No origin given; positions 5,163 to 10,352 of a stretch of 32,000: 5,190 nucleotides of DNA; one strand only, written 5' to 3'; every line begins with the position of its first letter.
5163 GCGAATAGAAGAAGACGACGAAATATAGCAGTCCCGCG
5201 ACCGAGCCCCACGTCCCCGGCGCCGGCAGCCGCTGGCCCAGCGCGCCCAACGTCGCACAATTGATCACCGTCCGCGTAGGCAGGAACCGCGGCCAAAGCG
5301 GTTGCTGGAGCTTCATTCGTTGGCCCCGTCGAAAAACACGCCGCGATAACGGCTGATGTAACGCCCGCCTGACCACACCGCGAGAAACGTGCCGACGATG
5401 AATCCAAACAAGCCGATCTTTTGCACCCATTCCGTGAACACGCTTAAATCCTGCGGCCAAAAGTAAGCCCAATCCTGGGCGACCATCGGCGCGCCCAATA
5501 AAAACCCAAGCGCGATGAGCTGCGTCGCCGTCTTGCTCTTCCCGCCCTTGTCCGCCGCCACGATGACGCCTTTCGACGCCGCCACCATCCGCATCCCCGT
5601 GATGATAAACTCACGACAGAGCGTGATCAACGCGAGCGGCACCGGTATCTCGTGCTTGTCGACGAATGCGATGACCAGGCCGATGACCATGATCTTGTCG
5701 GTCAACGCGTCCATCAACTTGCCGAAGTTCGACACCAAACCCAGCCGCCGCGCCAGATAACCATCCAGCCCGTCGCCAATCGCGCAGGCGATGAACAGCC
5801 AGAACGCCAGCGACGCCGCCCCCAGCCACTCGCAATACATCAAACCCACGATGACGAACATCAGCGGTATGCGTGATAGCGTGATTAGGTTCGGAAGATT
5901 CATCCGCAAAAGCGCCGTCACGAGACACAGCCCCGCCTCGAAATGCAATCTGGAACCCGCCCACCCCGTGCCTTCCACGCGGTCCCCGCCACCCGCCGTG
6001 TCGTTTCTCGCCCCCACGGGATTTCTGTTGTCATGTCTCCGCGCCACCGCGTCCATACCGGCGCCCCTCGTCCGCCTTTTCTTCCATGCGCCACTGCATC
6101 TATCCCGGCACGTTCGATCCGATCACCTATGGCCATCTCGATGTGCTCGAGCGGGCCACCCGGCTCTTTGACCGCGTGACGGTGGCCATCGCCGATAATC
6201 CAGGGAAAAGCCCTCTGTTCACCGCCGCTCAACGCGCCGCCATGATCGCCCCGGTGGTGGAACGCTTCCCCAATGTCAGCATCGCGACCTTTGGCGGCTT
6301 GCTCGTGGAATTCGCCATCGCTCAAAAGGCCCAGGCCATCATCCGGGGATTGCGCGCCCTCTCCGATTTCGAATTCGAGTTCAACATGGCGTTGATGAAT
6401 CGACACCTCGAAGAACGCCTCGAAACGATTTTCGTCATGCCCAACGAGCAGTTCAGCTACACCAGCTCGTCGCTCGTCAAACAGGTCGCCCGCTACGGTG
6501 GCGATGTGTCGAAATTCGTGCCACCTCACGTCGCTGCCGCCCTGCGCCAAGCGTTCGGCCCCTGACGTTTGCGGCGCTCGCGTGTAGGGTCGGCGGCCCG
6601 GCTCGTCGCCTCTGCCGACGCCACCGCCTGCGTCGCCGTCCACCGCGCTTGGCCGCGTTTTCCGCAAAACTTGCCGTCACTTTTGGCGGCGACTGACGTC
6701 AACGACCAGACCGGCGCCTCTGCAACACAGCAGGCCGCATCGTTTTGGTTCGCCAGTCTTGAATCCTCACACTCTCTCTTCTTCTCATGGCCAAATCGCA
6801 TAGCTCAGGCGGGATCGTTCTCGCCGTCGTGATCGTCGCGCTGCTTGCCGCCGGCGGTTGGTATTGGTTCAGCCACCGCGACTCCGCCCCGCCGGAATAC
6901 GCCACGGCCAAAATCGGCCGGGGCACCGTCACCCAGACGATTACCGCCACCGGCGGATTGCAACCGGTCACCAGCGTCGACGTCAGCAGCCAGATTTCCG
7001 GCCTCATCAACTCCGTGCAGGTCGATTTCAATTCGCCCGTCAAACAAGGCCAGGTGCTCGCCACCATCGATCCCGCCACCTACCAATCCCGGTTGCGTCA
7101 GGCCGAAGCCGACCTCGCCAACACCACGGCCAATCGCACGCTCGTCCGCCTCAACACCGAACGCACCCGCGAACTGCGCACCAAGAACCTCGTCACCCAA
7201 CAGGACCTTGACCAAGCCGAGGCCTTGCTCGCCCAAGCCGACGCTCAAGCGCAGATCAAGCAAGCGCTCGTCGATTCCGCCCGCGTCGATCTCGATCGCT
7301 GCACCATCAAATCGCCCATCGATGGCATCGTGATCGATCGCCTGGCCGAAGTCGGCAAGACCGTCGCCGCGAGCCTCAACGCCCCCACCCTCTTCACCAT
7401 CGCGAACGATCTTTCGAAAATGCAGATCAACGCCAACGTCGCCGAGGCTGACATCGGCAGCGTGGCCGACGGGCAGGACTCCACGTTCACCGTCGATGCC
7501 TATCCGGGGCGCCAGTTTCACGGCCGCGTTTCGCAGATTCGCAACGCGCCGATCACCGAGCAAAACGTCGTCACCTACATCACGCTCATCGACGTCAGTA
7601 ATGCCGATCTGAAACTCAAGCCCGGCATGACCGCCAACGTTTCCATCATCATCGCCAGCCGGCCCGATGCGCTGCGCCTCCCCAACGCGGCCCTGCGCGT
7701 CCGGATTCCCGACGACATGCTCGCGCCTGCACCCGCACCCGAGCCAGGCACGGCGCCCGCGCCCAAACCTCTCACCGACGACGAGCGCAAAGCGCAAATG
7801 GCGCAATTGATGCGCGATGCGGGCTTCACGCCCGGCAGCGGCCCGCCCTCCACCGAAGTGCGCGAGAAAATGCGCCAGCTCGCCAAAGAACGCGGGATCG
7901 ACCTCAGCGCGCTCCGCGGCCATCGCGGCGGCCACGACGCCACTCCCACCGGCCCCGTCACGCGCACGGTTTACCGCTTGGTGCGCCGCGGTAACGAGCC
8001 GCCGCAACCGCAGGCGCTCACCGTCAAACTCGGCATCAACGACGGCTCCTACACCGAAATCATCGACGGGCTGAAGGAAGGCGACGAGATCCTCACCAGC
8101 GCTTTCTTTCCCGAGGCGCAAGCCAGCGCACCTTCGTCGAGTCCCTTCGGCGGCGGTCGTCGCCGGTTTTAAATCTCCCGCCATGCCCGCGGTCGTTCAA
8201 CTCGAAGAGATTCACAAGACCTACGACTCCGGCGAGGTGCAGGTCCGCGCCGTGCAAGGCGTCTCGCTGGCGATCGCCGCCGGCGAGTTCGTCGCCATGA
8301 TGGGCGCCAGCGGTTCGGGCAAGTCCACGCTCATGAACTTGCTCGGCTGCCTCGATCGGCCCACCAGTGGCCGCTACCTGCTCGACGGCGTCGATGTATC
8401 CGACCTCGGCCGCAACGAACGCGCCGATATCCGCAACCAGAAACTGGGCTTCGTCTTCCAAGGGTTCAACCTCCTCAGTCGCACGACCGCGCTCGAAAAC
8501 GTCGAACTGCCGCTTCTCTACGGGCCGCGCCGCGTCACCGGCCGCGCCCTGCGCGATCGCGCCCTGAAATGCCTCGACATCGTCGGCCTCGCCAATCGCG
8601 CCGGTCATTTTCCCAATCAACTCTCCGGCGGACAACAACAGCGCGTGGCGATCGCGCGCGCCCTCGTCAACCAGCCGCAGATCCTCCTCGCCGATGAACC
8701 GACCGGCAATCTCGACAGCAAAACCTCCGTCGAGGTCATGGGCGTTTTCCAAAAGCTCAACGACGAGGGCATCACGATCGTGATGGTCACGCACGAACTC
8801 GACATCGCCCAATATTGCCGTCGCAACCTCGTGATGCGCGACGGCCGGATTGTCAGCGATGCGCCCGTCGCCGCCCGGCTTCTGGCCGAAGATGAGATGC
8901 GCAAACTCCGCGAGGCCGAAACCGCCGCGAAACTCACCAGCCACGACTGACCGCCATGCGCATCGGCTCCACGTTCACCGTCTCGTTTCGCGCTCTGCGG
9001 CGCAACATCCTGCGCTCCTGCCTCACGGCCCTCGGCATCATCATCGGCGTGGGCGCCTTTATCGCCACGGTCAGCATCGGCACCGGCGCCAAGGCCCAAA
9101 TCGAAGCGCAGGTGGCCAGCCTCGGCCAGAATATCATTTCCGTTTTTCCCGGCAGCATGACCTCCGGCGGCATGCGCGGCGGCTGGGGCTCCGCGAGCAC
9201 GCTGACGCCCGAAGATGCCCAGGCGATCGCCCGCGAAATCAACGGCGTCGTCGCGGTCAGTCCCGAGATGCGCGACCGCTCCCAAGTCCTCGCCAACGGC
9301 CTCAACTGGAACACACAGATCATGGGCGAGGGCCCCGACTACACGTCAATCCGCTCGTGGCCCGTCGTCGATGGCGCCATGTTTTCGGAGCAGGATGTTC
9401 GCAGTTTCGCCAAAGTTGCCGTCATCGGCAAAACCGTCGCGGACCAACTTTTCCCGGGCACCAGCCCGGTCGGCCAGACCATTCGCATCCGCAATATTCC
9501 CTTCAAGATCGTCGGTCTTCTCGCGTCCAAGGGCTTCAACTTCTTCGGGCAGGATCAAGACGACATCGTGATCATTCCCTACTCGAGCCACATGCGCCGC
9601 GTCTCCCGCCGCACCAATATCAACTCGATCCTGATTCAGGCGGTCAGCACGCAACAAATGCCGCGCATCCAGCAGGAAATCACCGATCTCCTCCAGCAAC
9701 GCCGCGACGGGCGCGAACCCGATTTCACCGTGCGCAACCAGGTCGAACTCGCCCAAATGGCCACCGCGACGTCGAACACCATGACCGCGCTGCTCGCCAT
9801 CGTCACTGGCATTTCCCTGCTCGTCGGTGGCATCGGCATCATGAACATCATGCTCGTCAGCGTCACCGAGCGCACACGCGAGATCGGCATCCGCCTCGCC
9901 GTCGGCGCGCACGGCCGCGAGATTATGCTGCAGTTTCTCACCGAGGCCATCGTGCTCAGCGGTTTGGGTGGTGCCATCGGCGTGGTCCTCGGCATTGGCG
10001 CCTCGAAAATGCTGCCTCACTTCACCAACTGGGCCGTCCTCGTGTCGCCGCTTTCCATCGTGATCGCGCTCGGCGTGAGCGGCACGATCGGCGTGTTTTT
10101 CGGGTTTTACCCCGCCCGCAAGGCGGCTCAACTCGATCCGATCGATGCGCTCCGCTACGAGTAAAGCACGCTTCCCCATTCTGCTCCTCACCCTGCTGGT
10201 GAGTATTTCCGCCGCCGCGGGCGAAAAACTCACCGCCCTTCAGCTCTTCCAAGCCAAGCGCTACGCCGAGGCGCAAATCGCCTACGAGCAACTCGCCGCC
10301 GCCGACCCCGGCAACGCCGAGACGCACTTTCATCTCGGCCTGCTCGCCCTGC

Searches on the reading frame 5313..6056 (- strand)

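Call 8: search_protein_families(library=pfam, proteins=[window:5313-6056:-], max_evalue=0.001)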
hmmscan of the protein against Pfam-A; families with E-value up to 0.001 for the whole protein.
window:5313-6056:- (247 aa): 1 family
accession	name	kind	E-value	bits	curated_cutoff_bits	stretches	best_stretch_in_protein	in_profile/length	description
PF01066.26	CDP-OH_P_transf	-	3.6e-34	118.8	22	1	52-194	1-138/152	CDP-alcohol phosphatidyltransferase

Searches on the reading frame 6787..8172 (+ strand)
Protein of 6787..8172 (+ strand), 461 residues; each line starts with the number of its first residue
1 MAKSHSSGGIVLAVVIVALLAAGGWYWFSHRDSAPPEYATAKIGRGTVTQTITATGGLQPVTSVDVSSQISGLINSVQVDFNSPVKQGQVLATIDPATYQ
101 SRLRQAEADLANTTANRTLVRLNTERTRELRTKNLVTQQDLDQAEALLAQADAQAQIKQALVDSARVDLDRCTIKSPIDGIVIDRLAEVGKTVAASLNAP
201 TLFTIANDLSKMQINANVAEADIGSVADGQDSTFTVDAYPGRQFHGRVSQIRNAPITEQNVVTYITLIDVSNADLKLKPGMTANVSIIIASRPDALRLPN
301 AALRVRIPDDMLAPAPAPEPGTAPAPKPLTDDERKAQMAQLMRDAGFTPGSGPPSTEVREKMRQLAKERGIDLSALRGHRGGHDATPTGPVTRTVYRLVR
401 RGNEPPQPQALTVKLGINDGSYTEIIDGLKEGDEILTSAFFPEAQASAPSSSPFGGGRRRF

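Call 7: search_protein_families(library=pfam, proteins=[window:6787-8172:+], max_evalue=0.001)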
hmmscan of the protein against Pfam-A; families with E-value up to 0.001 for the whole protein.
window:6787-8172:+ (461 aa): 3 families
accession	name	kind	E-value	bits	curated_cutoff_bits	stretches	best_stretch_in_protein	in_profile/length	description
PF16576.10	HlyD_D23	-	1.9e-25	89.9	30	1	63-283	19-214/214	Barrel-sandwich domain of CusB or HlyD membrane-fusion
PF13437.12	HlyD_3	-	8.6e-17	62.2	22.2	1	173-280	1-106/106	HlyD family secretion protein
PF13533.13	Biotin_lipoyl_2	-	2.2e-05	24.6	29.8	1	66-95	3-32/32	Biotin-lipoyl like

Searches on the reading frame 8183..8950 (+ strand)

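Call 7: search_protein_families(library=pfam, proteins=[window:8183-8950:+], max_evalue=0.001)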
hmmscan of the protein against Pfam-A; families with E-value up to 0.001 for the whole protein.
window:8183-8950:+ (255 aa): 3 families
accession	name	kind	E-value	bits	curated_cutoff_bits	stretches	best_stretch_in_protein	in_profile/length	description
PF00005.33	ABC_tran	-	1e-33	117.3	25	1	25-174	2-136/137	ABC transporter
PF13304.12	AAA_21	-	6.1e-05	23.7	27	0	37-58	2-23/304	AAA domain, putative AbiEii toxin, Type IV TA system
PF02463.25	SMC_N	-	0.00077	19.4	40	0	35-212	25-205/220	RecF/RecN/SMC N terminal domain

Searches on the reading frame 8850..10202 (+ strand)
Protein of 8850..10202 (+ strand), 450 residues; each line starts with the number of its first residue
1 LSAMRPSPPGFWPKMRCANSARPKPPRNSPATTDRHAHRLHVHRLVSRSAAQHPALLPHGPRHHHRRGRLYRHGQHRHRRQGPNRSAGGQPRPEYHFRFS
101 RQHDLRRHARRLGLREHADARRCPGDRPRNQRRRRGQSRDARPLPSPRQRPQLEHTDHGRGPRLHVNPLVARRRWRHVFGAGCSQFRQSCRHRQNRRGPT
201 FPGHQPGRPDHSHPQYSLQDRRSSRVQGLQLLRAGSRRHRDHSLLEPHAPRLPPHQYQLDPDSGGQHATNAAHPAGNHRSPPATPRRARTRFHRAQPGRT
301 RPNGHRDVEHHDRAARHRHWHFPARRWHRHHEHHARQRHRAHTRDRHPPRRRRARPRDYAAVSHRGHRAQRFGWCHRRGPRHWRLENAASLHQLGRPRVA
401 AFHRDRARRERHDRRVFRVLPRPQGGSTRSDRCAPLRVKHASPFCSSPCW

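Call 7: search_protein_families(library=pfam, proteins=[window:8956-10164:+], max_evalue=0.001)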
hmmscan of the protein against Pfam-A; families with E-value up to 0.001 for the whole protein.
window:8956-10164:+ (402 aa): 2 families
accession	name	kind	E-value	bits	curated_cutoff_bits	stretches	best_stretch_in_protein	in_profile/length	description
PF12704.14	MacB_PCD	-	2e-52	178.9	27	1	21-244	1-206/207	MacB-like periplasmic core domain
PF02687.27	FtsX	-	4.6e-21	75.5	25.5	1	282-395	2-120/120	FtsX-like permease C-terminal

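Call 8: search_protein_families(library=pfam, proteins=[window:8850-10202:+], max_evalue=0.001)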
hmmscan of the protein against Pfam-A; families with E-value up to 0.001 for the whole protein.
window:8850-10202:+ (450 aa): 0 families
